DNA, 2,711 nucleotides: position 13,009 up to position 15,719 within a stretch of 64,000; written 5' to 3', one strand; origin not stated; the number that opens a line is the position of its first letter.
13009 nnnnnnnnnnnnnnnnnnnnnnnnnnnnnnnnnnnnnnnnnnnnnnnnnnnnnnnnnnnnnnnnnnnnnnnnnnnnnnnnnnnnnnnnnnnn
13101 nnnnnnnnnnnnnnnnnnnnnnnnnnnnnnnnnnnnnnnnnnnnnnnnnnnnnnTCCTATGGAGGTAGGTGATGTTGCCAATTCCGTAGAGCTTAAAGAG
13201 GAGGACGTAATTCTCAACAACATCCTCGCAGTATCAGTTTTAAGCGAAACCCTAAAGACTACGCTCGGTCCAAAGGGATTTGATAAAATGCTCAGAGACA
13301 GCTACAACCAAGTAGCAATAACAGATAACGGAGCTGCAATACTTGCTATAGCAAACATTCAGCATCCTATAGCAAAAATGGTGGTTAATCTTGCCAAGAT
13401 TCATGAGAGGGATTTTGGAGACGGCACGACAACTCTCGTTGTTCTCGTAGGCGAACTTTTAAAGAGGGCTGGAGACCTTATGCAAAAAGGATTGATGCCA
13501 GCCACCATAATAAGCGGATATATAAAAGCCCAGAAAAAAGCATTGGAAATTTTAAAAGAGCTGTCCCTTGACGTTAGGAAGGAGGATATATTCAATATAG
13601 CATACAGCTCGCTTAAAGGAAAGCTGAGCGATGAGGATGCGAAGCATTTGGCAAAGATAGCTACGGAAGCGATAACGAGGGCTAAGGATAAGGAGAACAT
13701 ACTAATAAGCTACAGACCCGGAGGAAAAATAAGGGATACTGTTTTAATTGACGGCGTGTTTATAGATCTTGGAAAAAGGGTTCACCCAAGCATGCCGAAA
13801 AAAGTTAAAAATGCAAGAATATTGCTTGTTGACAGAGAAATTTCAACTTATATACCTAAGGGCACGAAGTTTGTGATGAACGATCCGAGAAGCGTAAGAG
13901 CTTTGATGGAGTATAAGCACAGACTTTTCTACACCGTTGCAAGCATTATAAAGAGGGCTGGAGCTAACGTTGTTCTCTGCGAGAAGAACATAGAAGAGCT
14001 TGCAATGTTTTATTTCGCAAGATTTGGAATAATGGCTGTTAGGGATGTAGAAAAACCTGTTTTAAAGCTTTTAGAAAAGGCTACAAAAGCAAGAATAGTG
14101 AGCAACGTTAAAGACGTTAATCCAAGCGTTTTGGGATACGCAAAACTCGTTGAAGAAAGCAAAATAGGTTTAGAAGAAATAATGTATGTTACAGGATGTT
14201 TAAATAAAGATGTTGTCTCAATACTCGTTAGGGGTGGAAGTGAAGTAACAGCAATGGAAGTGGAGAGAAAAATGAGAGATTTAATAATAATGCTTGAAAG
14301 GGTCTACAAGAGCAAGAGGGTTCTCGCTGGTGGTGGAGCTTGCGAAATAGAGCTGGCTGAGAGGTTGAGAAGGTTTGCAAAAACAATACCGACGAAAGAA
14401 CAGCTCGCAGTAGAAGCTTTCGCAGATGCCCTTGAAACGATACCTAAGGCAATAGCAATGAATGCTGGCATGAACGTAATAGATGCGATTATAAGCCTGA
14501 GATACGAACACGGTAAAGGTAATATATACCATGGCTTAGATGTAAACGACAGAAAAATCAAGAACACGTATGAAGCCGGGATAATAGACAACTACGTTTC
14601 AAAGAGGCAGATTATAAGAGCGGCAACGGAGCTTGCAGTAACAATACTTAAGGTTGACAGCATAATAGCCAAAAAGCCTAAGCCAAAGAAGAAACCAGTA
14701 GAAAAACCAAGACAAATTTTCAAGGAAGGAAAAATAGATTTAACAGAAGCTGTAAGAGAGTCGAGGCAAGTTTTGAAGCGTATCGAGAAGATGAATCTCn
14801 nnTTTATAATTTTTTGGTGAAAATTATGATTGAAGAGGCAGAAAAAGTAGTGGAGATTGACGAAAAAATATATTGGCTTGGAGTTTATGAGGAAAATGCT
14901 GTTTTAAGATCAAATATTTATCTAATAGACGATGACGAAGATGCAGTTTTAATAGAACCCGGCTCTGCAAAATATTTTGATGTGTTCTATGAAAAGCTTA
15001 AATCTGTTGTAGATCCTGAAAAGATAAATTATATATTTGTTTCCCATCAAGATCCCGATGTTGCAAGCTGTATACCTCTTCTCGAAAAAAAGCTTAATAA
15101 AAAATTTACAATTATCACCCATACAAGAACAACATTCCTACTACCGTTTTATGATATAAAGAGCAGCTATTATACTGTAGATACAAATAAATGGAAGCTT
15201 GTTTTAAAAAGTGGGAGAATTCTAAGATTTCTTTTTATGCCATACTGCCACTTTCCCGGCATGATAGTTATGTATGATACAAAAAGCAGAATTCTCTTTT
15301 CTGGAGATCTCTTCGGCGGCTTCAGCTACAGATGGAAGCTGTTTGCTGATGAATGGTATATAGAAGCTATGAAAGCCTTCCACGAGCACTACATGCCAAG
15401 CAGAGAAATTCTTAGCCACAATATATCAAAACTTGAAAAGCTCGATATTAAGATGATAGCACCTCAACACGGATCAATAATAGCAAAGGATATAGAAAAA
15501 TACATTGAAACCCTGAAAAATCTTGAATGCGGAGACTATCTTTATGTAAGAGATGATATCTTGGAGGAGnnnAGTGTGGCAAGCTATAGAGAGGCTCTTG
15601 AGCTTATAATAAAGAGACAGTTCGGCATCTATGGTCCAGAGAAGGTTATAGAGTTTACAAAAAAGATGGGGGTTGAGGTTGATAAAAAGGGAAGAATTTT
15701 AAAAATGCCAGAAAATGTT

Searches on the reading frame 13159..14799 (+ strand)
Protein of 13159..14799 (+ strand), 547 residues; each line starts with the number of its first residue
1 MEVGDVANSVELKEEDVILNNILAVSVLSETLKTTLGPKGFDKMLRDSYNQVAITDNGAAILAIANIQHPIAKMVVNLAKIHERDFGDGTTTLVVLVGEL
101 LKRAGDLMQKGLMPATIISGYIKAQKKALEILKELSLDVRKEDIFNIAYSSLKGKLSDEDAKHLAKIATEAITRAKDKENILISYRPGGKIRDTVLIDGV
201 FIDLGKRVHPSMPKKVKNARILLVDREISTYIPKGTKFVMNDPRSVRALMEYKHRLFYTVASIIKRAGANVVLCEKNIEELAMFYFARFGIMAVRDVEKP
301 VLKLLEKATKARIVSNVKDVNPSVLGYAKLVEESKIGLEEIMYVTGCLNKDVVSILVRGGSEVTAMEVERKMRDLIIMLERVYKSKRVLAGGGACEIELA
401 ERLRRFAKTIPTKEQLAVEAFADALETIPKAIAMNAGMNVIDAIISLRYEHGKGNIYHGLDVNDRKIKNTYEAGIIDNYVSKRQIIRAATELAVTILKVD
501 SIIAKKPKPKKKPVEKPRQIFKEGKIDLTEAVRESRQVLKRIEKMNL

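Call 57: search_protein_families(library=pfam, proteins=[window:13159-14799:+], max_evalue=0.0001)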
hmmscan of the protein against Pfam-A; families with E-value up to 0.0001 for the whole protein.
window:13159-14799:+ (547 aa): 1 family
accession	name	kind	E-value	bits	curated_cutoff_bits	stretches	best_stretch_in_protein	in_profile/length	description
PF00118.29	Cpn60_TCP1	-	6e-140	467.6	34.3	1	28-506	1-489/490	TCP-1/cpn60 chaperonin family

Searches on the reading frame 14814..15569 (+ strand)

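Call 65: search_protein_families(library=pfam, proteins=[window:14814-15569:+], max_evalue=0.01)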
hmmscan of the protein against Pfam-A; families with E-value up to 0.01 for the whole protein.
window:14814-15569:+ (252 aa): 2 families
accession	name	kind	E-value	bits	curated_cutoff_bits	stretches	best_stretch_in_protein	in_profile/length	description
PF19583.5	ODP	-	1.1e-62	211.8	27.2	1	32-220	2-194/194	ODP family beta lactamase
PF00753.33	Lactamase_B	-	3.7e-16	60.1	22.7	1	31-219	4-196/196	Metallo-beta-lactamase superfamily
